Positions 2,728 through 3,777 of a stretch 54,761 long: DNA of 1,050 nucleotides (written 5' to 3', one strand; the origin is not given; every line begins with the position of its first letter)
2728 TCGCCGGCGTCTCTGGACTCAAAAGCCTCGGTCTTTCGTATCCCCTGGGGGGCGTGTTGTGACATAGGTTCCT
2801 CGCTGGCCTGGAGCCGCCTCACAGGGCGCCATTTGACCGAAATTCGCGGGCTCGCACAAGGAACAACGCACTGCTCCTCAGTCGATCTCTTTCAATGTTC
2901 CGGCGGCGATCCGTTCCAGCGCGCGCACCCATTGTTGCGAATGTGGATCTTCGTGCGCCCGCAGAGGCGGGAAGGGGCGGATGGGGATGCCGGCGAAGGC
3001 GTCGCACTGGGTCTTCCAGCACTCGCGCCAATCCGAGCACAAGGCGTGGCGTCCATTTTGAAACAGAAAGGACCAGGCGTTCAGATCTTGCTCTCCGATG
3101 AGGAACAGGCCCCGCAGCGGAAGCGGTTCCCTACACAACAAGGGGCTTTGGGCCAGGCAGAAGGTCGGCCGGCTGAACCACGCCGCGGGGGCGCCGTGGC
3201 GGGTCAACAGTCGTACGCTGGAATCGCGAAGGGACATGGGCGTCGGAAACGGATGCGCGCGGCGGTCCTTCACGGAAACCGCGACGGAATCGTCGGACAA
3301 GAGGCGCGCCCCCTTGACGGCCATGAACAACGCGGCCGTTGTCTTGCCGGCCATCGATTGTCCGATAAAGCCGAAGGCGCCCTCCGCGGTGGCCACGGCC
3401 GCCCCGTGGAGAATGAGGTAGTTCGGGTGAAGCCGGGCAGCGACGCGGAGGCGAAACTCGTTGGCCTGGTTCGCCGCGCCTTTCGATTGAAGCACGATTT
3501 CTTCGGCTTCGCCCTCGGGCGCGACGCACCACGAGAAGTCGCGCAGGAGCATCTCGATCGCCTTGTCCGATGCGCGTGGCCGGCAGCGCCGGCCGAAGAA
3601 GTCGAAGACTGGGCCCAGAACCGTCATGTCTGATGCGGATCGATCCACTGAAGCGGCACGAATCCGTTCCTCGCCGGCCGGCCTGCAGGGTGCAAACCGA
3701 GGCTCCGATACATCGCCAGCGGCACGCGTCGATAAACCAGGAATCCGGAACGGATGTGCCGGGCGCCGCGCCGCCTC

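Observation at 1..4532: Translationally coupled five-gene RiPP-like operon with an unusual enzyme combination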

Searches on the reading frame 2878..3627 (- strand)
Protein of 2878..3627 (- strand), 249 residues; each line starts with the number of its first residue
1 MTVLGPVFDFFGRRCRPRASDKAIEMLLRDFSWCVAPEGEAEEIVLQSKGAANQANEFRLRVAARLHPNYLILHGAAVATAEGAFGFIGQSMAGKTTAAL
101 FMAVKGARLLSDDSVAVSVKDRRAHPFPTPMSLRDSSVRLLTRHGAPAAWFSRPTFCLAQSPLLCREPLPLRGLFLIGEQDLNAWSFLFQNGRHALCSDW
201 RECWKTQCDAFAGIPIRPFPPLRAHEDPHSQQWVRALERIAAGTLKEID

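Call 5: search_protein_families(library=ncbifam, proteins=[window:2878-3627:-], max_evalue=0.01)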
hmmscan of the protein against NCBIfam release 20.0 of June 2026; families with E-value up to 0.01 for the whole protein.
window:2878-3627:- (249 aa): 3 families
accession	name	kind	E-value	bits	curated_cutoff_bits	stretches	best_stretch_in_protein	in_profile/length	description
TIGR04352.1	HprK_rel_A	equivalog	1e-11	44.5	200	1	64-151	90-176/280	HprK-related kinase A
TIGR04355.1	HprK_rel_B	hypoth_equivalog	4.4e-05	22.7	200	1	63-123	137-197/351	HprK-related kinase B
NF000361.1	self_FomB_kinase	exception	0.0075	15.4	400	0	69-145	124-201/325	FomB family phosphonate monophosphate kinase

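Call 6: search_protein_families(library=pfam, proteins=[window:2878-3627:-], max_evalue=0.01)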
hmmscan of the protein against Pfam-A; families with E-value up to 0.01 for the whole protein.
window:2878-3627:- (249 aa): 1 family
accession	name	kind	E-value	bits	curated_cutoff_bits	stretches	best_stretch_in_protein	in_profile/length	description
PF07475.17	Hpr_kinase_C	-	0.0044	17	33.3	1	73-122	9-58/171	HPr Serine kinase C-terminal domain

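Call 7: find_encoding_contigs(protein=window:2878-3627:-, flank=10000, max_places=6)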
Protein window:2878-3627:- (249 aa): no gene with exactly this product is on record in the collection.

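Call 10: find_homologous_proteins(query=window:2878-3627:-, max_evalue=0.001)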
Query window:2878-3627:- (249 aa): 1 proteins with E <= 0.001 among 1998 candidates.
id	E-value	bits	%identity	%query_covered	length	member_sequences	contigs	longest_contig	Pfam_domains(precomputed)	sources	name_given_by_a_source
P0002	2.9e-167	572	100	100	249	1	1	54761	-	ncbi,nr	ncbi:MAG: hypothetical protein HYY16_04415 [Planctomycetes bacterium]|nr:hypothetical protein [Planc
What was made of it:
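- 2878..3627 (-): Gene B (249 aa): HPr-kinase-like P-loop protein. It is translationally coupled to A by an ATGA overlap. Proposed peptide kinase. No close homologue in 5.8 billion proteins (call 10).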

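Call 23: search_protein_families(library=pfam, proteins=[window:2878-3627:-], max_evalue=10)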
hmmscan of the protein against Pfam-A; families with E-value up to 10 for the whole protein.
window:2878-3627:- (249 aa): 1 family
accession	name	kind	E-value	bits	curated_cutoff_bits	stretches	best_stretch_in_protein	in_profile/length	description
PF07475.17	Hpr_kinase_C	-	0.0044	17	33.3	1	73-122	9-58/171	HPr Serine kinase C-terminal domain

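Call 35: find_related_loci(query=A2, collection=genome_contigs, flank=10000)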
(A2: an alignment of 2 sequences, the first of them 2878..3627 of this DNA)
Query A2 (249 aa) in genome_contigs; peptide patterns used: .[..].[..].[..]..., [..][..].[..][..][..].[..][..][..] (x = any residue, [..] = any of these).
599 stretches matched a pattern (row limit reached: there are more); 30 encode a relative of the query (tblastn E <= 1e-3); 30 distinct loci.
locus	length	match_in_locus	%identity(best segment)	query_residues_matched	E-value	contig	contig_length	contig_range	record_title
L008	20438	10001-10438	32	71-210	7e-12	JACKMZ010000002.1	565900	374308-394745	MAG: Gammaproteobacteria bacterium isolate HK-STAS-PROT-131 HK-STAS-PROT-131_2, whole genome shotgun sequence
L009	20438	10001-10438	27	71-202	1e-10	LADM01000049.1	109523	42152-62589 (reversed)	MAG: Gammaproteobacteria bacterium BRH_c0 BRHa_1007211, whole genome shotgun sequence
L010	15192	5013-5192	47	71-127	2e-9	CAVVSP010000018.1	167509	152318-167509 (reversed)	MAG: uncultured Acidobacteriaceae bacterium isolate MFD01213.bin.2.106 genome assembly, contig: contig_35370, whole geno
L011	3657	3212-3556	33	71-178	2e-9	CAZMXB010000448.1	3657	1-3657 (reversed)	MAG TPA_asm: uncultured Rhodoferax sp. isolate SRP170004_co1_8 genome assembly, contig: NODE_43192_length_3657_cov_2.562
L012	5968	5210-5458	38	71-153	1e-8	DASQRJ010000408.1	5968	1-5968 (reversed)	MAG TPA_asm: Acidobacteriaceae bacterium isolate SMAG_U10880 k141_95177, whole genome shotgun sequence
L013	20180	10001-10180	45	71-127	2e-8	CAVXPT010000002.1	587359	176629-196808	MAG: uncultured Acidobacteriaceae bacterium isolate MFD04580.bin.1.17 genome assembly, contig: contig_21103, whole genom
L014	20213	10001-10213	39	71-138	5e-8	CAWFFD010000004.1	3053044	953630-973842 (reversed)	MAG: uncultured Acidobacteriaceae bacterium isolate MFD04463.bin.1.93 genome assembly, contig: contig_8981, whole genome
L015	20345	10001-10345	33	67-178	6e-8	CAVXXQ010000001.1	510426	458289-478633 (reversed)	MAG: uncultured Alphaproteobacteria bacterium isolate MFD02832.bin.1.178 genome assembly, contig: contig_16623, whole ge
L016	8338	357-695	34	69-177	6e-8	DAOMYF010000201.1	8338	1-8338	MAG TPA_asm: Bryobacteraceae bacterium isolate AMR_MDS_5633 NODE_2850_length_8338_cov_16.889774, whole genome shotgun se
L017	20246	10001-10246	39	39-117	9e-8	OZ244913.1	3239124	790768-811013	MAG: uncultured Pseudohongiella sp. isolate cc582abd-05fb-43e5-914c-7960205c2c2f genome assembly, chromosome: 1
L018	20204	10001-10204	33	71-139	2e-7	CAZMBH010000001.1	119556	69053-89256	MAG TPA_asm: uncultured Gammaproteobacteria bacterium isolate binchicken_co220_132 genome assembly, contig: NODE_48_leng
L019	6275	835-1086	36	69-150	3e-7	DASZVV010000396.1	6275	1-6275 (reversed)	MAG TPA_asm: Bryobacteraceae bacterium isolate SMAG_U6140 k141_347594, whole genome shotgun sequence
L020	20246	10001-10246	32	71-147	4e-7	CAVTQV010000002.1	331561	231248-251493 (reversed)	MAG: uncultured Acidobacteriaceae bacterium isolate MFD09603.bin.2.105 genome assembly, contig: contig_1390, whole genom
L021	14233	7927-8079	47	67-117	3e-7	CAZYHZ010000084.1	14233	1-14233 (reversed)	MAG TPA_asm: uncultured Acidobacteriota bacterium isolate binchicken_co185_43 genome assembly, contig: NODE_6410_length_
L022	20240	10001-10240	34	71-145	6e-7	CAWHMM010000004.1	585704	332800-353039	MAG: uncultured Acidobacteriaceae bacterium isolate MFD09603.bin.1.316 genome assembly, contig: contig_3293, whole genom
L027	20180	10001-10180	43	73-130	4e-6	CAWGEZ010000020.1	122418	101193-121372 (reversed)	MAG: uncultured delta proteobacterium isolate MFD02134.bin.2.205 genome assembly, contig: contig_29342, whole genome sho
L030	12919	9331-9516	34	69-132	3e-5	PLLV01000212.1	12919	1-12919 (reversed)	MAG: Syntrophaceae bacterium isolate fen_1168 73.20120800_E3S.49_contig_8563, whole genome shotgun sequence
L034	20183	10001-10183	33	71-130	8e-5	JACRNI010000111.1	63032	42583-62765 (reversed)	MAG: Deltaproteobacteria bacterium isolate NC_groundwater_1931_Pr3_S-0.2um_41_6 scaffold_371653, whole genome shotgun se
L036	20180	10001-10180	38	73-130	1e-4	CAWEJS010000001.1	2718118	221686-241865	MAG: uncultured Acidobacteriota bacterium isolate MFD05942.bin.1.7 genome assembly, contig: contig_22890, whole genome s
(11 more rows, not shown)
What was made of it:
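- Tried and rejected: The second scan, with the HprK alignment, worked (call 35).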

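Call 41: search_protein_families(library=ncbifam, proteins=[L030:9848-10210:-, L030:8905-9828:+, L030:6756-7850:+, L030:10207-11337:-, L030:6473-6775:+, L030:11334-11741:-, L027:9323-9526:+, L027:9569-10468:+, L027:8235-9356:+, L036:9344-9484:+], max_evalue=0.01)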
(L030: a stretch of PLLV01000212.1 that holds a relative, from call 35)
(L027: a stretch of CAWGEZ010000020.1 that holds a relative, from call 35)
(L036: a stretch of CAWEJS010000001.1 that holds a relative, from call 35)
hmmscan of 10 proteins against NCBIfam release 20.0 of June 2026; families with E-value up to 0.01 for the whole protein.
L030:9848-10210:- (120 aa): 1 family
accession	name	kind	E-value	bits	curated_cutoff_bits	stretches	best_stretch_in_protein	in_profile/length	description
TIGR04252.1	SCM_precur_ScmA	equivalog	0.00011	22.3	35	0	9-57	1-47/49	SynChlorMet cassette protein ScmA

L030:8905-9828:+ (307 aa): 2 families
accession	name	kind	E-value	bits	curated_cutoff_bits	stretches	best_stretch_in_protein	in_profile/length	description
TIGR04249.1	SCM_chp_ScmC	equivalog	1.9e-08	34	125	1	139-296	120-288/292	SynChlorMet cassette protein ScmC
TIGR04352.1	HprK_rel_A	equivalog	0.0089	15.2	200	0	141-194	93-148/280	HprK-related kinase A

L030:6756-7850:+ (364 aa): 88 families (the best 25 are shown)
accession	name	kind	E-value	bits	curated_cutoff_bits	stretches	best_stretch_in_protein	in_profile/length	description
TIGR04251.1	SCM_rSAM_ScmF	equivalog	6e-104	348.2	400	1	12-362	1-353/353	SynChlorMet cassette radical SAM/SPASM protein ScmF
TIGR04545.1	rSAM_ahbD_hemeb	equivalog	7.6e-50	170.2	500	2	21-217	6-196/339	heme b synthase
TIGR04303.1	GeoRSP_rSAM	equivalog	1.5e-44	152.9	400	1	19-348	9-324/325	GeoRSP system radical SAM/SPASM protein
TIGR04055.1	rSAM_NirJ2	equivalog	7.9e-43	147.2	500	1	21-335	6-309/326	putative heme d1 biosynthesis radical SAM protein NirJ2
TIGR04053.2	TIGR04053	equivalog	8.6e-43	147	395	2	20-203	13-195/366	TIGR04053 family radical SAM/SPASM domain-containing protein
TIGR04051.1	rSAM_NirJ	equivalog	2.3e-40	138.7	515.45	2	20-205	7-187/354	heme d1 biosynthesis radical SAM protein NirJ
NF050035.1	rSAM_WgK_link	exception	2.1e-39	135.5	650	2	18-202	12-192/367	radical SAM/SPASM peptide maturase WgkB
TIGR04250.1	SCM_rSAM_ScmE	equivalog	4.6e-37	127.8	400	2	16-180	4-164/358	SynChlorMet cassette radical SAM/SPASM protein ScmE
NF045574.1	sacti_mat_StsB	exception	2.9e-36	125.3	625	1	12-340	93-405/466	StsB family radical SAM/SPASM domain sactipeptide maturase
TIGR04054.1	rSAM_NirJ1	equivalog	1.9e-35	122.2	650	1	21-340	42-372/387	putative heme d1 biosynthesis radical SAM protein NirJ1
TIGR03962.1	mycofact_rSAM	equivalog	9e-35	120.4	265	1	21-351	18-334/339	mycofactocin radical SAM maturase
TIGR04347.1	pseudo_SAM_Halo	equivalog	5e-34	118.2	525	2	20-204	43-222/390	TIGR04347 family pseudo-SAM/SPASM protein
TIGR04546.1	rSAM_ahbC_deAc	equivalog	1.3e-32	113.1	650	1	20-348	44-383/390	12,18-didecarboxysiroheme deacetylase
TIGR04133.1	rSAM_w_lipo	hypoth_equivalog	2.4e-31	109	425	1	6-329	15-330/350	TIGR04133 family radical SAM/SPASM protein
TIGR02668.1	moaA_archaeal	equivalog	2.5e-30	105.5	325.25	1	13-231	8-219/303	GTP 3',8-cyclase MoaA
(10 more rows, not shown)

L030:10207-11337:- (376 aa): 87 families (the best 25 are shown)
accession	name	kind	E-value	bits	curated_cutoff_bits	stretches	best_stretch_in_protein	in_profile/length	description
TIGR04250.1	SCM_rSAM_ScmE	equivalog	2.2e-72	244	400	1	8-357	2-354/358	SynChlorMet cassette radical SAM/SPASM protein ScmE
NF050035.1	rSAM_WgK_link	exception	3e-55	187.7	650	2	1-188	1-189/367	radical SAM/SPASM peptide maturase WgkB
TIGR04545.1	rSAM_ahbD_hemeb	equivalog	2.9e-46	158.5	500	1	15-351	6-338/339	heme b synthase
TIGR03962.1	mycofact_rSAM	equivalog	6.5e-44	150.5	265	1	4-338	7-321/339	mycofactocin radical SAM maturase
TIGR04055.1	rSAM_NirJ2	equivalog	3.3e-43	148.5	500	1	15-350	6-324/326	putative heme d1 biosynthesis radical SAM protein NirJ2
TIGR04051.1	rSAM_NirJ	equivalog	1.2e-39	136.3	515.45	1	14-350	7-347/354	heme d1 biosynthesis radical SAM protein NirJ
TIGR04054.1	rSAM_NirJ1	equivalog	3.9e-39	134.4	650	1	11-350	38-381/387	putative heme d1 biosynthesis radical SAM protein NirJ1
TIGR04053.2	TIGR04053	equivalog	5.3e-39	134.5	395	2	5-208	4-208/366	TIGR04053 family radical SAM/SPASM domain-containing protein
NF045574.1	sacti_mat_StsB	exception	5.9e-38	130.9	625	2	10-187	97-273/466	StsB family radical SAM/SPASM domain sactipeptide maturase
TIGR04347.1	pseudo_SAM_Halo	equivalog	2.8e-37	128.9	525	1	12-350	41-384/390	TIGR04347 family pseudo-SAM/SPASM protein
TIGR04133.1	rSAM_w_lipo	hypoth_equivalog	2.7e-34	118.7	425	1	11-329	26-330/350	TIGR04133 family radical SAM/SPASM protein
TIGR04251.1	SCM_rSAM_ScmF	equivalog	1.2e-33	117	400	1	11-359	6-349/353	SynChlorMet cassette radical SAM/SPASM protein ScmF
TIGR04303.1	GeoRSP_rSAM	equivalog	4e-32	112.1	400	1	5-347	1-323/325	GeoRSP system radical SAM/SPASM protein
TIGR04546.1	rSAM_ahbC_deAc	equivalog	3.9e-31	108.2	650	1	12-350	42-384/390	12,18-didecarboxysiroheme deacetylase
TIGR02109.1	PQQ_syn_pqqE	equivalog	4.5e-31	108.1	381.35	1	5-349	3-331/358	pyrroloquinoline quinone biosynthesis protein PqqE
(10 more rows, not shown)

L030:6473-6775:+ (100 aa): 8 families
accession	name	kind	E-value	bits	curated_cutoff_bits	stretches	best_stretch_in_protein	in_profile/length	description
TIGR04248.1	SCM_PqqD_rel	equivalog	1.5e-11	44.4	100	1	18-90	7-79/84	SynChlorMet cassette protein ScmD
TIGR03859.1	PQQ_PqqD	equivalog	5.3e-07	29.4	46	1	38-92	28-80/81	pyrroloquinoline quinone biosynthesis peptide chaperone PqqD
NF050069.2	PqqD_rel_WgkC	exception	3.4e-06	27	110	1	12-86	7-80/103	PqqD family peptide maturation chaperone WgkC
TIGR04302.1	geo_PqqD_fam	equivalog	5.4e-06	26.8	100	1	33-92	43-100/102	GeoRSP system PqqD family peptide chaperone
NF002535.0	PRK02079.1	equivalog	0.00034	20.4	101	1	34-89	34-86/92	pyrroloquinoline quinone biosynthesis peptide chaperone PqqD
NF033530.1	lasso_PqqD_Strm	exception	0.00035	20.7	70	1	17-89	4-75/78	lasso peptide biosynthesis PqqD family chaperone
NF033536.1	lasso_PqqD_Bac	exception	0.00053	20.1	80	1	13-91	8-85/88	lasso peptide biosynthesis PqqD family chaperone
TIGR04353.1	PqqD_rel_X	equivalog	0.0027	18.6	35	1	23-93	2-74/74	HPr-rel-A system PqqD family peptide chaperone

L030:11334-11741:- (135 aa): 7 families
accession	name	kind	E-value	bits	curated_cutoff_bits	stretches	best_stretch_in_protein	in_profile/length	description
TIGR04302.1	geo_PqqD_fam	equivalog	5.3e-08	33.2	100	1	77-128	46-96/102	GeoRSP system PqqD family peptide chaperone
TIGR04248.1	SCM_PqqD_rel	equivalog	4e-07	30.2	100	1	53-120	2-69/84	SynChlorMet cassette protein ScmD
TIGR03859.1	PQQ_PqqD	equivalog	8.3e-07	28.8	46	1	77-113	26-62/81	pyrroloquinoline quinone biosynthesis peptide chaperone PqqD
NF033536.1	lasso_PqqD_Bac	exception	5.6e-06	26.4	80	1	79-125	33-79/88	lasso peptide biosynthesis PqqD family chaperone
NF002535.0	PRK02079.1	equivalog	1.2e-05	25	101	1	77-119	35-76/92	pyrroloquinoline quinone biosynthesis peptide chaperone PqqD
NF050069.2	PqqD_rel_WgkC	exception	0.00067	19.6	110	1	73-126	27-80/103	PqqD family peptide maturation chaperone WgkC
NF033530.1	lasso_PqqD_Strm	exception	0.0077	16.4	70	1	78-121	24-67/78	lasso peptide biosynthesis PqqD family chaperone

L027:9323-9526:+ (67 aa): 0 families

L027:9569-10468:+ (299 aa): 7 families
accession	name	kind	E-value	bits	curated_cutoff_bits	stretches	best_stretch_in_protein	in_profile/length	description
TIGR04355.1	HprK_rel_B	hypoth_equivalog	2.9e-05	23.4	200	1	139-205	140-205/351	HprK-related kinase B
TIGR00679.1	hpr-ser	equivalog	0.0023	17.2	240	1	145-197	134-184/300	HPr(Ser) kinase/phosphatase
NF007739.0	PRK10419.1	subfamily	0.0036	16.9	354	1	158-178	41-61/268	nickel ABC transporter ATP-binding protein NikE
TIGR03796.1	NHLM_micro_ABC1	equivalog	0.0036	15.5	853.3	1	160-178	510-528/710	NHLP family bacteriocin export ABC transporter peptidase/permease/ATPase subunit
TIGR02769.1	nickel_nikE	equivalog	0.0061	16.1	332.55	1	153-178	35-60/265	nickel import ATP-binding protein NikE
NF007813.0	PRK10522.1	equivalog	0.0061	15.2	604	1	154-178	348-372/547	multidrug ABC transporter permease/ATP-binding protein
TIGR02868.1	CydC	equivalog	0.0065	15.2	329.05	1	155-217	361-437/530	thiol reductant ABC exporter subunit CydC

L027:8235-9356:+ (373 aa): 69 families (the best 25 are shown)
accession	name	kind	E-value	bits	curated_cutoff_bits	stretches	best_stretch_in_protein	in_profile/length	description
TIGR04545.1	rSAM_ahbD_hemeb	equivalog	4.5e-41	141.4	500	2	29-193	5-167/339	heme b synthase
TIGR04055.1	rSAM_NirJ2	equivalog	5.6e-34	118.1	500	2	28-192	4-165/326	putative heme d1 biosynthesis radical SAM protein NirJ2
TIGR03962.1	mycofact_rSAM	equivalog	5.6e-32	111.2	265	1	23-323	11-311/339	mycofactocin radical SAM maturase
TIGR04546.1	rSAM_ahbC_deAc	equivalog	3.6e-30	105.1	650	1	29-184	44-193/390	12,18-didecarboxysiroheme deacetylase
NF045574.1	sacti_mat_StsB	exception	7.5e-29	100.9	625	1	30-193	102-261/466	StsB family radical SAM/SPASM domain sactipeptide maturase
TIGR04053.2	TIGR04053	equivalog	4.8e-28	98.5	395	1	22-193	6-178/366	TIGR04053 family radical SAM/SPASM domain-containing protein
TIGR04054.1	rSAM_NirJ1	equivalog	1.2e-26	93.2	650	1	3-187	16-196/387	putative heme d1 biosynthesis radical SAM protein NirJ1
TIGR04051.1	rSAM_NirJ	equivalog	1.1e-25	90.4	515.45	1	30-190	8-165/354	heme d1 biosynthesis radical SAM protein NirJ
TIGR02109.1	PQQ_syn_pqqE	equivalog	1.3e-25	90.2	381.35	1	22-192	5-173/358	pyrroloquinoline quinone biosynthesis protein PqqE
TIGR04347.1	pseudo_SAM_Halo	equivalog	9.4e-25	87.7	525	1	28-197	42-209/390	TIGR04347 family pseudo-SAM/SPASM protein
TIGR04250.1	SCM_rSAM_ScmE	equivalog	1.1e-22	80.4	400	1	23-191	2-165/358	SynChlorMet cassette radical SAM/SPASM protein ScmE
NF050035.1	rSAM_WgK_link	exception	2.2e-21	76.3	650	1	23-185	8-165/367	radical SAM/SPASM peptide maturase WgkB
TIGR02668.1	moaA_archaeal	equivalog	7.1e-21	74.5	325.25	1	28-196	14-182/303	GTP 3',8-cyclase MoaA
TIGR04303.1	GeoRSP_rSAM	equivalog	1.4e-20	74.2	400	1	22-193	3-169/325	GeoRSP system radical SAM/SPASM protein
TIGR02666.1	moaA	equivalog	2.7e-20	72.6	284.05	1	28-197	14-189/336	GTP 3',8-cyclase MoaA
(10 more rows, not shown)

L036:9344-9484:+ (46 aa): 0 families

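Call 42: search_protein_families(library=ncbifam, proteins=[L027:9380-9523:+, L036:9344-9481:+, L030:9848-10210:-], max_evalue=10)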
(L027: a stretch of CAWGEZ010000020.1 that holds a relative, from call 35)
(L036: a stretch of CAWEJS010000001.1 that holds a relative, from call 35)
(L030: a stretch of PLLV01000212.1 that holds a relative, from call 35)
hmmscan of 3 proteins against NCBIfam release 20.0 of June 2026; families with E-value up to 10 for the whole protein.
L027:9380-9523:+ (48 aa): 0 families

L036:9344-9481:+ (46 aa): 0 families

L030:9848-10210:- (120 aa): 3 families
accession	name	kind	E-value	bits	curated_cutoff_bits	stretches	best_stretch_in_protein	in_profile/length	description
TIGR04252.1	SCM_precur_ScmA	equivalog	0.00011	22.3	35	3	9-57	1-47/49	SynChlorMet cassette protein ScmA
NF001061.0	PRK00117.5-1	equivalog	4.5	6.8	264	1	18-120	8-100/246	recombination regulator RecX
NF033457.1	elgicin_lanti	subfamily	4.6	7.3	40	1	48-74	26-52/64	elgicin/penisin family lantibiotic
